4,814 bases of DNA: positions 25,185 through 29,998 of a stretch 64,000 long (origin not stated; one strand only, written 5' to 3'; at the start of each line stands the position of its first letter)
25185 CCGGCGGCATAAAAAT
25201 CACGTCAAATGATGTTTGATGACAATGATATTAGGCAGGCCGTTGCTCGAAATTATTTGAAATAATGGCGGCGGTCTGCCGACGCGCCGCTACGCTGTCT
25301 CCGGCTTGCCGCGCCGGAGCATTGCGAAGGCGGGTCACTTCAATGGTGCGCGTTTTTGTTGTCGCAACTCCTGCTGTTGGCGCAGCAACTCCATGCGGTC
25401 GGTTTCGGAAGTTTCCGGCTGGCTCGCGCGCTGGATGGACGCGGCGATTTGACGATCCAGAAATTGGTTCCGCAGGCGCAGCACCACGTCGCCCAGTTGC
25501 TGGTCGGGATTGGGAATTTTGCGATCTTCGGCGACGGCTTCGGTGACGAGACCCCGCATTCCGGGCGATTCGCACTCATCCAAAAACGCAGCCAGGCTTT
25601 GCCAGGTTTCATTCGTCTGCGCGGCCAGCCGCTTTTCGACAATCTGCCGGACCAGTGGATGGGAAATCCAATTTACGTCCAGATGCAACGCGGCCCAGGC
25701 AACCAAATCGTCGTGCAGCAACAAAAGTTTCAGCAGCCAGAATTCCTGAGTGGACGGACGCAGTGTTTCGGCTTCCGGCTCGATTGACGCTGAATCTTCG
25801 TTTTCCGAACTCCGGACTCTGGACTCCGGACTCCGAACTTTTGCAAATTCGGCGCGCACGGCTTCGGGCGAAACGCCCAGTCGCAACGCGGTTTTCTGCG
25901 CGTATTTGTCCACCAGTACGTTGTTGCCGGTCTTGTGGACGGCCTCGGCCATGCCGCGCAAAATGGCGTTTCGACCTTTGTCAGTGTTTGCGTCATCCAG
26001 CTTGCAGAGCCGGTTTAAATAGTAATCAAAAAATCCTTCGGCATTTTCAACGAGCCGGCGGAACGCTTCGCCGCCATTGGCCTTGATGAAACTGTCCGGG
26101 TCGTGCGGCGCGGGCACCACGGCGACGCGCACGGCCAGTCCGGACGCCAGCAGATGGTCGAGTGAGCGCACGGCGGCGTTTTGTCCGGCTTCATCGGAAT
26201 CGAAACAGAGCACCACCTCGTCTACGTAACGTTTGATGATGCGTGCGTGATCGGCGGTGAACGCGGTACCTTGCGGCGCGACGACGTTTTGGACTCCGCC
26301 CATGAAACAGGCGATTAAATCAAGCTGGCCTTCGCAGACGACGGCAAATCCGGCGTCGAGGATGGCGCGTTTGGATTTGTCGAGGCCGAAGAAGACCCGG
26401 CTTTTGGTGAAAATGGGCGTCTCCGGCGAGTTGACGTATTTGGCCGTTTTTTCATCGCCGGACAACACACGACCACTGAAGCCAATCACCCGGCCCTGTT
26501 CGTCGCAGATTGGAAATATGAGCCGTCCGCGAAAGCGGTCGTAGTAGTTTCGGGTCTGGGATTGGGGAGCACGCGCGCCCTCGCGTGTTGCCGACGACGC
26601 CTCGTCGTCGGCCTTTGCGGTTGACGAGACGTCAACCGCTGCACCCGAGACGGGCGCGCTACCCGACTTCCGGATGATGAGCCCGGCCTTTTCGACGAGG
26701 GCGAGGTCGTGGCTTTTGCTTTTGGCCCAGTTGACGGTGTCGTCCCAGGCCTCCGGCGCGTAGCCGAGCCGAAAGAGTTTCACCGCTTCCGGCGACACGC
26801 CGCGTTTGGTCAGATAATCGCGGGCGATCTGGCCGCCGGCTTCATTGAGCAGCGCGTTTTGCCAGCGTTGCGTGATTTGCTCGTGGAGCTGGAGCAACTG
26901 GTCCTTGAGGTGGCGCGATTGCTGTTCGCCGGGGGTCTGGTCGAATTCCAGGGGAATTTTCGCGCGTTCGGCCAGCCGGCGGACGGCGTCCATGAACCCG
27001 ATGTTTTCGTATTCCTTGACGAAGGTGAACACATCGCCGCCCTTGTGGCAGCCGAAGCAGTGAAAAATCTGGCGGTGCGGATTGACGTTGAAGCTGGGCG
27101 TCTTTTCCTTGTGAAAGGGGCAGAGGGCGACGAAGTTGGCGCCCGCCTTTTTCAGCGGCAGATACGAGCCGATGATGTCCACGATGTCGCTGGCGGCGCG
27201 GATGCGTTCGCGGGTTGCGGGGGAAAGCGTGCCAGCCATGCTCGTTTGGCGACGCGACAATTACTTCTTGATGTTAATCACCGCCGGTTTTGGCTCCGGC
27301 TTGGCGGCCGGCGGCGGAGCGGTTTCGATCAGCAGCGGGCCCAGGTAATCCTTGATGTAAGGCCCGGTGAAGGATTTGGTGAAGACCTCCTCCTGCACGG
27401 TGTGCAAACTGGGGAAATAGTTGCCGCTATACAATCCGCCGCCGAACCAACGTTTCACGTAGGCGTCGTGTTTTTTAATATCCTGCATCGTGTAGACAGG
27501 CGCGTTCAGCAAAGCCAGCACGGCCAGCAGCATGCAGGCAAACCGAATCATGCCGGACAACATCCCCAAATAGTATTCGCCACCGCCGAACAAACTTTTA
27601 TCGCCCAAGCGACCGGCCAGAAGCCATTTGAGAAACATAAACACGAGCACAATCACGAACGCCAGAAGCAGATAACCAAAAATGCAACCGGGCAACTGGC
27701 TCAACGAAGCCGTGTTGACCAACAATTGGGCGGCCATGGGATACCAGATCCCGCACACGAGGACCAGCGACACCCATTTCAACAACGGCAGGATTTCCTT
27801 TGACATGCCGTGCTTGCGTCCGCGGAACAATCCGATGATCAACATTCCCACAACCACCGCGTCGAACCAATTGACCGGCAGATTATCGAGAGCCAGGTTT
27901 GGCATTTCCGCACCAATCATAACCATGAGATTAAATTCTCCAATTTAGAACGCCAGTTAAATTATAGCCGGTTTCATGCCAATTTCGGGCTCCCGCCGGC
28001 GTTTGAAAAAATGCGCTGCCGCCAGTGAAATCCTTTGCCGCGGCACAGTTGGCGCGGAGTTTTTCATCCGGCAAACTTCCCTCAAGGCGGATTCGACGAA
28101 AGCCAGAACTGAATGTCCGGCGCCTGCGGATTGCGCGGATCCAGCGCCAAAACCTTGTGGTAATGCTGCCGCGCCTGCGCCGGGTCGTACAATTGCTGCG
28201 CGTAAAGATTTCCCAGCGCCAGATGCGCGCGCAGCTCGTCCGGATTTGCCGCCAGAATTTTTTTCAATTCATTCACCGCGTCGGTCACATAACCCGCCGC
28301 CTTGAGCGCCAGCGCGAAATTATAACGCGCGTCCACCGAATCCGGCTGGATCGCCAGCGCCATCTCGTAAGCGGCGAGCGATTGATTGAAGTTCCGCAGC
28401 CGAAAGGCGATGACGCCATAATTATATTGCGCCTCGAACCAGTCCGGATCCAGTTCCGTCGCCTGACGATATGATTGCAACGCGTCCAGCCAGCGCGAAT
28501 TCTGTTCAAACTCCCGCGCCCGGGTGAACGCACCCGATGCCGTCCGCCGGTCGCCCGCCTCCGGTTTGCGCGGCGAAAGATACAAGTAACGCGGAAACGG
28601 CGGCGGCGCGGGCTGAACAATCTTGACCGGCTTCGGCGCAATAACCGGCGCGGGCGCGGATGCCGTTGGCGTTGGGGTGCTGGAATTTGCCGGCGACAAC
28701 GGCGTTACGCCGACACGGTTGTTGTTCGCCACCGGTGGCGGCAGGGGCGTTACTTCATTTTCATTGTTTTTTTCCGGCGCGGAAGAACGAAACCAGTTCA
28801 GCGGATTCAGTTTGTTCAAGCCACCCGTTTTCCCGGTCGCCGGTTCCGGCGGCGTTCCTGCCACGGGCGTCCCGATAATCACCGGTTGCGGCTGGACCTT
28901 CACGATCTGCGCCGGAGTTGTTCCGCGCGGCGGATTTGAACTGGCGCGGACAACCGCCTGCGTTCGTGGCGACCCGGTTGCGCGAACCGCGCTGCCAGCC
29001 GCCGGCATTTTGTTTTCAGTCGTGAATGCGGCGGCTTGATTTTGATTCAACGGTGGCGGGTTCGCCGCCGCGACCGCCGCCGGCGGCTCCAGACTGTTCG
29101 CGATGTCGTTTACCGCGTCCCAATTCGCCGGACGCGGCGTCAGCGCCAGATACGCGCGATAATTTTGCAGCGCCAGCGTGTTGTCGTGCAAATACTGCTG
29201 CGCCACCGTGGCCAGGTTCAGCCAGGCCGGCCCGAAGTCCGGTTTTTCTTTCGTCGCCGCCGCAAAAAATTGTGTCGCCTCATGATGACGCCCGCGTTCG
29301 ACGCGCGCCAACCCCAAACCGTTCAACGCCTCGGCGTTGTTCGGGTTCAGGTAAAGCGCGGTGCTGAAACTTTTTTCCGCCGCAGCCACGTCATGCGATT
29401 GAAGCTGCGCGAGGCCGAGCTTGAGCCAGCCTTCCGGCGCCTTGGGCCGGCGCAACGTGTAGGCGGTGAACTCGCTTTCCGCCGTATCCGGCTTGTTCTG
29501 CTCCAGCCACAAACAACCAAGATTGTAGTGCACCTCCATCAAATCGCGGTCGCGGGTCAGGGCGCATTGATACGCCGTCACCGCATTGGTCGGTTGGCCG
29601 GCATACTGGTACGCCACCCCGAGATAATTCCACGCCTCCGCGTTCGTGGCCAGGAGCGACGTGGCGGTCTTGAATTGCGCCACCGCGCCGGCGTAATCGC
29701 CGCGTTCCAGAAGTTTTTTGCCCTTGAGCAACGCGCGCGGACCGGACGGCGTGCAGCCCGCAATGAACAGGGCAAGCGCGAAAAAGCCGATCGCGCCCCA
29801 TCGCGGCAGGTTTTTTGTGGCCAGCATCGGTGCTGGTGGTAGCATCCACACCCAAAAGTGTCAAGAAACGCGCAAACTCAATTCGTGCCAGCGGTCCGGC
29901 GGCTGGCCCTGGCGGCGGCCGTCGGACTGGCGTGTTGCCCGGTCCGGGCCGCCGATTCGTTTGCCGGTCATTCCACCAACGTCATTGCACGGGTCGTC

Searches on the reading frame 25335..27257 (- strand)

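Call 65: search_protein_families(library=pfam, proteins=[window:25335-27257:-], max_evalue=0.00001)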
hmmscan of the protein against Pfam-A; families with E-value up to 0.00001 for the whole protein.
window:25335-27257:- (640 aa): 5 families
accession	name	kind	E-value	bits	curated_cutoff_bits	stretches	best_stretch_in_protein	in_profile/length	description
PF08275.17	DNAG_N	-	2.2e-36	125.2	26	2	225-295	59-127/128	DNA primase catalytic core, N-terminal domain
PF01807.25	Zn_ribbon_DnaG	-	1.1e-35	121.8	24.9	1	16-106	6-96/98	CHC2 zinc finger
PF13155.12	Toprim_2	-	9.6e-20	71.2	22.1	1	306-391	1-88/88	Toprim-like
PF13662.12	Toprim_4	-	6.8e-16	58.7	25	1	305-378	3-83/85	Toprim domain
PF01751.28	Toprim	-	7.8e-10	39.2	23.1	1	306-369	3-80/96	Toprim domain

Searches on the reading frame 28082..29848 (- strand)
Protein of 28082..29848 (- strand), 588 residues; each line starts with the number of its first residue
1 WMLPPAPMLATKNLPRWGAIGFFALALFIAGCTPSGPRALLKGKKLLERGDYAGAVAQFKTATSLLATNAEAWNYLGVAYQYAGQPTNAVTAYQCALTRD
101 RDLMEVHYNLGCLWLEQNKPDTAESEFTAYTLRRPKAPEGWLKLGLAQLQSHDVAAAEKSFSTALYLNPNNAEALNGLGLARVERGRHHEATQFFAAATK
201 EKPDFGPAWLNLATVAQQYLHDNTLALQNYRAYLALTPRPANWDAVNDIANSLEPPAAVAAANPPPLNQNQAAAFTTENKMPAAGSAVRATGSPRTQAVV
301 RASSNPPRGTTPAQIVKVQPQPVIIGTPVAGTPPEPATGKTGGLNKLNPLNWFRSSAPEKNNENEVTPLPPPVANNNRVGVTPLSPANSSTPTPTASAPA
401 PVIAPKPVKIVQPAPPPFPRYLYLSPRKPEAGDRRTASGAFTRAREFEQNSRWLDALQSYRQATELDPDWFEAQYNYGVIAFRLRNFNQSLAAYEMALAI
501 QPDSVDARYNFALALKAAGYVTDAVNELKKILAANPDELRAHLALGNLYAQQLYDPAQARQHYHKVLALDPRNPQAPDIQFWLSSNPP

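Call 65: search_protein_families(library=pfam, proteins=[window:28082-29848:-], max_evalue=0.00001)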
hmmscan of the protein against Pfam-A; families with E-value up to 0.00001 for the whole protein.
window:28082-29848:- (588 aa): 13 families
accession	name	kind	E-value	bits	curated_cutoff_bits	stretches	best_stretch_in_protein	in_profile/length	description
PF13414.12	TPR_11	-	3.1e-34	116.8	26.8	1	43-81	1-39/42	TPR repeat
PF07719.23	TPR_2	-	1.3e-31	106.5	27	0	472-503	2-33/34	Tetratricopeptide repeat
PF13432.12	TPR_16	-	1.4e-31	109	32.7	2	442-504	2-64/65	Tetratricopeptide repeat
PF00515.34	TPR_1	-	1.6e-30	104.1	27.8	1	70-102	1-33/34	Tetratricopeptide repeat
PF14559.12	TPR_19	-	1e-24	87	25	1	149-213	2-65/68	Tetratricopeptide repeat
PF13431.12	TPR_17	-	2e-19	68.6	24.4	0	161-193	2-34/34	Tetratricopeptide repeat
PF13181.12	TPR_8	-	2.6e-19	68.1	25.7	0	472-503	2-33/34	Tetratricopeptide repeat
PF13428.12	TPR_14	-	7.2e-18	63.7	23.5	0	506-548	2-44/44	Tetratricopeptide repeat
PF23914.1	TPR_CcmH_CycH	-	1.6e-14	54.5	42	1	477-573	56-154/158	Cytochrome c-type biogenesis protein H TPR domain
PF13424.12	TPR_12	-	4.4e-12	46.5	30.1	0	70-124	3-65/77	Tetratricopeptide repeat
PF13371.12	TPR_9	-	1.7e-10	41.2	35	1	480-543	4-67/73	Tetratricopeptide repeat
PF24575.1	TPR_Slam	-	2.4e-09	38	35.2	0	457-515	35-91/104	Surface lipoprotein assembly modifier, N-terminal TPR repeats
PF13174.12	TPR_6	-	3.3e-06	27.8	26.3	0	472-504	1-33/33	Tetratricopeptide repeat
